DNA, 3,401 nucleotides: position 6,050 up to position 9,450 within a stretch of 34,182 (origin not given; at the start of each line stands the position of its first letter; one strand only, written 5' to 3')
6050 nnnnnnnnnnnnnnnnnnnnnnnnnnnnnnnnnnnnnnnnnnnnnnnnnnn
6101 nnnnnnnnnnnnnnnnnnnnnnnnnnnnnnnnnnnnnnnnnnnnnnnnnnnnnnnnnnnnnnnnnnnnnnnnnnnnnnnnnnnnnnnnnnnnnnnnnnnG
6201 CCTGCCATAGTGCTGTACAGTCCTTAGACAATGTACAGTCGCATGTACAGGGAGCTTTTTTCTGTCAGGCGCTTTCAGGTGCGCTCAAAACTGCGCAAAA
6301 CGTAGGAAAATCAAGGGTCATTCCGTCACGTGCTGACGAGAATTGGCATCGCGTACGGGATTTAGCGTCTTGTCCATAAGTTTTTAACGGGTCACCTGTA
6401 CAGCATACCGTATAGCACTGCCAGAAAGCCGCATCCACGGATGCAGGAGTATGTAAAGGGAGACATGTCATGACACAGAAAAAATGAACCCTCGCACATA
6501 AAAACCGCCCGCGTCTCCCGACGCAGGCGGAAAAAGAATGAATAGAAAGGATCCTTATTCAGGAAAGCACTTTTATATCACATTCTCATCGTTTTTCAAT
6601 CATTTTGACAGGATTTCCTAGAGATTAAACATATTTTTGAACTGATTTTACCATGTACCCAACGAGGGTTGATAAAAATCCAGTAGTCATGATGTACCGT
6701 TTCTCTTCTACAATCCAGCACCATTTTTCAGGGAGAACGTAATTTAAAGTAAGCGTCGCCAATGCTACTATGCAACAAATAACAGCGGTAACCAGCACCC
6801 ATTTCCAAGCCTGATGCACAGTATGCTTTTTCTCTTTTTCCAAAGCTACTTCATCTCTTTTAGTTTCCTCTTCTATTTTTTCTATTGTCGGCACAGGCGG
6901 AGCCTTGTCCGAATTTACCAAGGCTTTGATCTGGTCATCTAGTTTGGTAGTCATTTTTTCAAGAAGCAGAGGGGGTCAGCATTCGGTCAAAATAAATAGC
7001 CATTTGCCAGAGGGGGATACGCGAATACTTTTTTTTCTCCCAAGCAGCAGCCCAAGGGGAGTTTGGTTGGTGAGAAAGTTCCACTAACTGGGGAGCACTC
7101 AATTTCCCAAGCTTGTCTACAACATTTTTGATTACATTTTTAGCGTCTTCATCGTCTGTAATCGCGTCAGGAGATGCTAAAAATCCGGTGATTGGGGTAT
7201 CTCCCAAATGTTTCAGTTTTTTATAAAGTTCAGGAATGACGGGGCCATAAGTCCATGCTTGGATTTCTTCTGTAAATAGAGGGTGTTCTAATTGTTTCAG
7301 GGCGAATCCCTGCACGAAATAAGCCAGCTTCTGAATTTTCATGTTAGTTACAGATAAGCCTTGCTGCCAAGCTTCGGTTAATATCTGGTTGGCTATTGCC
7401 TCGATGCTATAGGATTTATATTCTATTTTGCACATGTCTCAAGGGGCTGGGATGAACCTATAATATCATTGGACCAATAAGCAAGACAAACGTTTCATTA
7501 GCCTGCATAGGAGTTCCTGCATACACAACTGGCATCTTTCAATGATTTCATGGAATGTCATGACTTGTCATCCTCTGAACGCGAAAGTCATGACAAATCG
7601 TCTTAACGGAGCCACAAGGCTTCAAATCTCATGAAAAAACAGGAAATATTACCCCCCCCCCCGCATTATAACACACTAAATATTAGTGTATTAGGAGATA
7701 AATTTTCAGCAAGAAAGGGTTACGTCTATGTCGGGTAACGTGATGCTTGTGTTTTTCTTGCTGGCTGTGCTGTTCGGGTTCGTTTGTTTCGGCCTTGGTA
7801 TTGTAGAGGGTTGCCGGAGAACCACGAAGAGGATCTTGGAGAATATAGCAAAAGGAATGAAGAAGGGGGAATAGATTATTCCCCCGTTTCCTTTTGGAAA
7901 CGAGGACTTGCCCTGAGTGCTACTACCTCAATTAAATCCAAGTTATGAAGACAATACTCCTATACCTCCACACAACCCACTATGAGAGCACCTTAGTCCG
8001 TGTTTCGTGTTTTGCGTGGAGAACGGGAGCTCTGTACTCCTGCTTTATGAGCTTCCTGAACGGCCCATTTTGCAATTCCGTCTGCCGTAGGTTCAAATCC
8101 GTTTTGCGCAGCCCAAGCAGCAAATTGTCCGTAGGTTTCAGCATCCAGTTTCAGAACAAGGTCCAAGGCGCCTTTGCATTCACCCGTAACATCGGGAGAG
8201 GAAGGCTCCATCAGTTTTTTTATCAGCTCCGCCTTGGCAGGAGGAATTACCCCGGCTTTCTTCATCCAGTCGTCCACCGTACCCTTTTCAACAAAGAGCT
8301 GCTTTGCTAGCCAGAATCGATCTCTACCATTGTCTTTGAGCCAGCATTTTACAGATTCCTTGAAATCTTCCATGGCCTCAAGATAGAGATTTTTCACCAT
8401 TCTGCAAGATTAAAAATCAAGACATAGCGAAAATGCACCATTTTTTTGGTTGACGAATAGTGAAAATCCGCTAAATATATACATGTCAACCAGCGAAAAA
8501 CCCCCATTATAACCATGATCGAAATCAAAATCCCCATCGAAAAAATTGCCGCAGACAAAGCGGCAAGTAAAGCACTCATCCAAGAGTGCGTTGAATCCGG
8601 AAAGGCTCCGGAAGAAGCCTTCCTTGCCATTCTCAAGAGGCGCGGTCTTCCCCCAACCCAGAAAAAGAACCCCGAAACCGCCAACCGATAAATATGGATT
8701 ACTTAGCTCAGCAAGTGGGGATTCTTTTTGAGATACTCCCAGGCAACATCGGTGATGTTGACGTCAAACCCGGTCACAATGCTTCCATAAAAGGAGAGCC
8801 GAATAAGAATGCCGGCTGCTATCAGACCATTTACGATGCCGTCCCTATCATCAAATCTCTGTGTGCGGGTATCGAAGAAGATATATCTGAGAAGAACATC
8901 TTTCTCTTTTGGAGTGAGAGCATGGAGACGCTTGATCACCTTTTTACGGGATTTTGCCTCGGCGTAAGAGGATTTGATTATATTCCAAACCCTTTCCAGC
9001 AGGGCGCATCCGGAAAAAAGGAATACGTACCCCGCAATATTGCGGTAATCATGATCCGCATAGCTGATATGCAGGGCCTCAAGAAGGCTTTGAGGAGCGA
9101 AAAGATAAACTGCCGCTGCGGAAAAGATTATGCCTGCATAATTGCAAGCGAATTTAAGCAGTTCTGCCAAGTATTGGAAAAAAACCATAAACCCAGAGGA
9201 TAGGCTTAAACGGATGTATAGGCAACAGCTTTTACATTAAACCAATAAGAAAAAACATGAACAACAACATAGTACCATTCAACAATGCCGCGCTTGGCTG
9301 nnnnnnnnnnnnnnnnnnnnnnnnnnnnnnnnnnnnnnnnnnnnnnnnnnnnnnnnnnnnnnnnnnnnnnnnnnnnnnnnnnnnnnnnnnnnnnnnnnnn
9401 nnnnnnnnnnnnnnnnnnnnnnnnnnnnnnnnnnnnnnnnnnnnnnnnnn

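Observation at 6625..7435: PanA (Panacea/DUF4065) antitoxin-like gene with a downstream small membrane protein: candidate toxin-antitoxin or abortive-infection module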

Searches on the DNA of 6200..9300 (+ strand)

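Call 12: search_dna_similar(query=window:6200-9300:+, collection=phages, mode=near)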
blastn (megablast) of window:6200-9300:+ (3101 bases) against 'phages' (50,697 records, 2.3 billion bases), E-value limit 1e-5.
Records with a match: 1; places in all: 1; records where one place covers at least 80% of the query: 0.
Best place of each record, by identity: 95-99% 1.
By first word of the organism name: Akkermansia 1.
By host as written in the record: Akkermansia muciniphila NBRC 114322 1.
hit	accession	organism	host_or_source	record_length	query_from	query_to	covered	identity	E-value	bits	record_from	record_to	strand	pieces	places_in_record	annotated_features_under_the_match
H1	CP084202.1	Akkermansia phage DTMo-2021a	Akkermansia muciniphila NBRC 114322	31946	301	3072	32%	95.3%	0e+0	1598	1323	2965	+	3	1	record has no annotation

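Call 13: get_annotated_region(hit=H1, flank=3000)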
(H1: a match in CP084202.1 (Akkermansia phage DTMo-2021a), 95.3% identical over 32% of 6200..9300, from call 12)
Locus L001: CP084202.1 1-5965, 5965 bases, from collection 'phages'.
description: Akkermansia phage DTMo-2021a, complete sequence.
organism: Akkermansia phage DTMo-2021a (NCBI taxid 2879120)
taxonomy: Viruses; Duplodnaviria; Heunggongvirae; Uroviricota; Caudoviricetes
host: Akkermansia muciniphila NBRC 114322; source: -; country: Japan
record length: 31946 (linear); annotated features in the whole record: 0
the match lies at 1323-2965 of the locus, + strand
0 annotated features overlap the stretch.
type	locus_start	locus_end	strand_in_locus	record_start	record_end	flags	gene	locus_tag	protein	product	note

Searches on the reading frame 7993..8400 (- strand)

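Call 4: search_protein_families(library=pfam, proteins=[window:7993-8400:-], max_evalue=0.1)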
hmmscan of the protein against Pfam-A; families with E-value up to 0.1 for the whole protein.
window:7993-8400:- (135 aa): 0 families

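Call 5: search_protein_families(library=phrogs, proteins=[window:7993-8400:-], max_evalue=0.1)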
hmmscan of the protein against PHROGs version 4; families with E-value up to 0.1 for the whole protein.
window:7993-8400:- (135 aa): 2 families
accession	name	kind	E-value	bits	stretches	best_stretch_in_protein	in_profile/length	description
phrog_2967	-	transcription regulation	0.067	13.7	1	9-63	7-61/225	transcriptional regulator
phrog_7061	-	DNA, RNA and nucleotide metabolism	0.098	14.2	0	8-49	28-68/70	HTH DNA binding protein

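Call 6: search_protein_families(library=padloc, proteins=[window:7993-8400:-], max_evalue=0.1)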
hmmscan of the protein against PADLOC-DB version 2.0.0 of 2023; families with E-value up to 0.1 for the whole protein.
window:7993-8400:- (135 aa): 0 families

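Call 105: search_protein_families(library=ncbifam, proteins=[window:7993-8400:-], max_evalue=0.01)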
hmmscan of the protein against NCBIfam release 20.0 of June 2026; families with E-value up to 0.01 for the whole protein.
window:7993-8400:- (135 aa): 0 families
